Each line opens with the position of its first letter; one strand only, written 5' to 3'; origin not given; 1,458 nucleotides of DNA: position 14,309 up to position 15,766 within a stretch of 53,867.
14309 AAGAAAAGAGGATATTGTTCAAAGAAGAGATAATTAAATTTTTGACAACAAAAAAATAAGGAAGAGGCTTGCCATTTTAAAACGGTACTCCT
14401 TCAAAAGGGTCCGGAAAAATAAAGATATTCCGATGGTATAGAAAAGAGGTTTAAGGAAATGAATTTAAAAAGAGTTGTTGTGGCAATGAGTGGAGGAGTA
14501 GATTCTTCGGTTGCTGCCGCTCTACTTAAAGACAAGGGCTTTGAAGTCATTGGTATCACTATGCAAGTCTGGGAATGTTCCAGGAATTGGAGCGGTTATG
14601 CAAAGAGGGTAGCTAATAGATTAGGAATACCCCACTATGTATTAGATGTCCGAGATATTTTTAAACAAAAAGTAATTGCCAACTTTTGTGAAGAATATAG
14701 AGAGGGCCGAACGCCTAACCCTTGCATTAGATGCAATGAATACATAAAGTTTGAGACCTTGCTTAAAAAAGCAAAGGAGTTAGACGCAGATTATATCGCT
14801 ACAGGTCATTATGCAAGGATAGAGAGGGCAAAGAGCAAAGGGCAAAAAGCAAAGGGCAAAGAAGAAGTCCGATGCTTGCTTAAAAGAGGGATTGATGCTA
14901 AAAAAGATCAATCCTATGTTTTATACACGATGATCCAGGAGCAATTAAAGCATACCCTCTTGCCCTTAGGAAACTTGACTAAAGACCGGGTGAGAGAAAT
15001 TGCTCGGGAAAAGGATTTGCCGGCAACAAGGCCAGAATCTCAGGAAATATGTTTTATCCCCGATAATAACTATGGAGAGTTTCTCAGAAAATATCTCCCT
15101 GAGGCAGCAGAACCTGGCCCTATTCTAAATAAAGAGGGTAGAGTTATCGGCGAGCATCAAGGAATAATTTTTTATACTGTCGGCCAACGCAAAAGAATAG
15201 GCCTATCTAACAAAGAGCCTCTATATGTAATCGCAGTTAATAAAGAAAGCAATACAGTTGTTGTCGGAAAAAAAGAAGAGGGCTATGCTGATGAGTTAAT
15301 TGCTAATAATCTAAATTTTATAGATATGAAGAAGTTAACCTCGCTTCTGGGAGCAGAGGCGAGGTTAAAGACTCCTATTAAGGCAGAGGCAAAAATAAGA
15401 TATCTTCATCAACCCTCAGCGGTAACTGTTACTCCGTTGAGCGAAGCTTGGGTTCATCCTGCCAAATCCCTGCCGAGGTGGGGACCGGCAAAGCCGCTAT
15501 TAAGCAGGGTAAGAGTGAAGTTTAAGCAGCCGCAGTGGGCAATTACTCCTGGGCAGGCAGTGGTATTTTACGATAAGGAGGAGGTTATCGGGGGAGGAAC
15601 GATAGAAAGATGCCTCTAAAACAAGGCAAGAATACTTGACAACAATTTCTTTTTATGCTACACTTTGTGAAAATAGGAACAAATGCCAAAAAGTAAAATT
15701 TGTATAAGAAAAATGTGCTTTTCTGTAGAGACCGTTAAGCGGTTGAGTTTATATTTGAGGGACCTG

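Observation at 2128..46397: Family of short palindromic elements inserted in frame inside conserved protein-coding genes (RPE-like)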

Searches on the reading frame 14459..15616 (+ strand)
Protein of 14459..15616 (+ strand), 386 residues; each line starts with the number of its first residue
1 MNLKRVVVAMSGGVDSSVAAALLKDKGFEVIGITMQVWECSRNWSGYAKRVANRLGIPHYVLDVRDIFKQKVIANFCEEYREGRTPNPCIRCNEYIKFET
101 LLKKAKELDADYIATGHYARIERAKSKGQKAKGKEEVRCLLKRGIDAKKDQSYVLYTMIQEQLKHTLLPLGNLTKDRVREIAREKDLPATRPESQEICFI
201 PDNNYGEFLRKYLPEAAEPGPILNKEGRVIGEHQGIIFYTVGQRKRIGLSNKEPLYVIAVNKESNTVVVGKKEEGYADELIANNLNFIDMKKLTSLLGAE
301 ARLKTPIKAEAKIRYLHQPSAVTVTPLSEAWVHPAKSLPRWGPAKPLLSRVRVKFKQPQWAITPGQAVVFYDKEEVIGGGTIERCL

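Call 11: search_solved_structures(query=window:14459-15616:+, show_alignments=2, max_evalue=1e-20)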
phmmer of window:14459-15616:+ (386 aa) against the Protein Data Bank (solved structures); distinct sequences matched with E-value up to 1e-20: 4.
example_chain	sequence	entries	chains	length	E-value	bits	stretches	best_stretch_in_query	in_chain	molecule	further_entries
9hln_A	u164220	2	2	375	8.2e-71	242.1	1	4-384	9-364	tRNA-specific 2-thiouridylase MnmA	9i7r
9hlv_A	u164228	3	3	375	3.8e-69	236.6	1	4-384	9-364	tRNA-specific 2-thiouridylase MnmA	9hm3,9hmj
2hma_A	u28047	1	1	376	3.9e-69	236.6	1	4-384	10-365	Probable tRNA (5-methylaminomethyl-2-thiouridylate)-methyltransferase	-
2der_A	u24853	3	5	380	1.2e-64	221.8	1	3-298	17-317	tRNA-specific 2-thiouridylase mnmA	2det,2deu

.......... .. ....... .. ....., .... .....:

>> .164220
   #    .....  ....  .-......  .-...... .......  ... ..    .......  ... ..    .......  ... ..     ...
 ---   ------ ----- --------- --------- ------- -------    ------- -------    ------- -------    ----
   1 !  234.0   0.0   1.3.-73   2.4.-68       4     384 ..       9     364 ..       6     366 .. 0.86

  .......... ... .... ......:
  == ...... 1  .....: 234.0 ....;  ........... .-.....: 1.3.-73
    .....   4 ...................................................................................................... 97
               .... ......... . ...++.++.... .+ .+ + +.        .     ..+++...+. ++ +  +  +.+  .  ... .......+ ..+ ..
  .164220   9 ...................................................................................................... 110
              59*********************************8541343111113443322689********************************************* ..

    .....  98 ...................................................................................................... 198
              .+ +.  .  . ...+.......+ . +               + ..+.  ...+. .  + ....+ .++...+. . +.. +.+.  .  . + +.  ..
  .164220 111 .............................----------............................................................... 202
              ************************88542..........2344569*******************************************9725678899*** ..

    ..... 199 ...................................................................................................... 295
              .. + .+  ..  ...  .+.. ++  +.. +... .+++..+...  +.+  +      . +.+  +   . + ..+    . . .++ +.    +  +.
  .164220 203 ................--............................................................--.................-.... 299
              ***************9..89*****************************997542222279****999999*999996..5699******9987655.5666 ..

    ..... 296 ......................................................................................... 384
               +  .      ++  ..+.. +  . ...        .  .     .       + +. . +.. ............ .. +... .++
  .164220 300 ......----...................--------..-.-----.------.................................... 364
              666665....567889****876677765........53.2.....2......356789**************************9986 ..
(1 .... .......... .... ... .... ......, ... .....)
